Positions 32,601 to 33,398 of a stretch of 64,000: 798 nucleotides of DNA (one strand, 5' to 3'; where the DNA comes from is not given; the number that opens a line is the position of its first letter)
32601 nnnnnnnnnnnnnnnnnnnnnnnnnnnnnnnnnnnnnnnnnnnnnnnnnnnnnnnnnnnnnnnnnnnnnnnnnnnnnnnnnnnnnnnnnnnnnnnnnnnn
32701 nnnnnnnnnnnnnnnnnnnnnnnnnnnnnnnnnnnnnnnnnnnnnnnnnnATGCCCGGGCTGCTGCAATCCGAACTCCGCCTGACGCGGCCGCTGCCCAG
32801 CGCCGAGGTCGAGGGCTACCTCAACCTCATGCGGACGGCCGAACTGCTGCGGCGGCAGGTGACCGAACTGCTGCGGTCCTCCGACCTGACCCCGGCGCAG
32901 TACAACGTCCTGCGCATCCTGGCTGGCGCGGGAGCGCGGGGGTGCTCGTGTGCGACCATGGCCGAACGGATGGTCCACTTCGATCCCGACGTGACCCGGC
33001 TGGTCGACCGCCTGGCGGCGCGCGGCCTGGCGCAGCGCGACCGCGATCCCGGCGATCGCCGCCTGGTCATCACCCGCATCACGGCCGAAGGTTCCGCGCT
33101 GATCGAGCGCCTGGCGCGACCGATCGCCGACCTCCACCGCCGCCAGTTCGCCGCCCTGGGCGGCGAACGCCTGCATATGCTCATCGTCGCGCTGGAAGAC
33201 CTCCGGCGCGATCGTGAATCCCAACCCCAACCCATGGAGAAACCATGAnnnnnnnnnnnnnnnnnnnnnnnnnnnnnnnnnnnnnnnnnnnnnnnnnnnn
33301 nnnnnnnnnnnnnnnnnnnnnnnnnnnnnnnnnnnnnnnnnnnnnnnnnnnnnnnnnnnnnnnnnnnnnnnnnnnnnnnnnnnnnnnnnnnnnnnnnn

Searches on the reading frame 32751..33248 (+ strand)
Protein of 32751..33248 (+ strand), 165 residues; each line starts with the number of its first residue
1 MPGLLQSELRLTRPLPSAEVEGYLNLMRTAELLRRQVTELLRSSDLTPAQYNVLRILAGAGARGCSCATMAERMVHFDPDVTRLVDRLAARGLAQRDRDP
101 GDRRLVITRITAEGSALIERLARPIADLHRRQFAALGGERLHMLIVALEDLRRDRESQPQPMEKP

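Call 25: search_protein_families(library=pfam, proteins=[window:32751-33248:+])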
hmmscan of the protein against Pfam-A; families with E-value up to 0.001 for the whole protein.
window:32751-33248:+ (165 aa): 3 families
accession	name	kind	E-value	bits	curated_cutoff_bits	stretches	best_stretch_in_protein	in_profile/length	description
PF12802.13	MarR_2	-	3.6e-12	46.7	27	1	44-104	1-60/61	MarR family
PF01047.28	MarR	-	5.3e-09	36.3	24.6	1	46-106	1-59/59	MarR family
PF21863.2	HTH_67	-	0.00015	22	27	1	41-153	163-259/268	Helix-turn-helix family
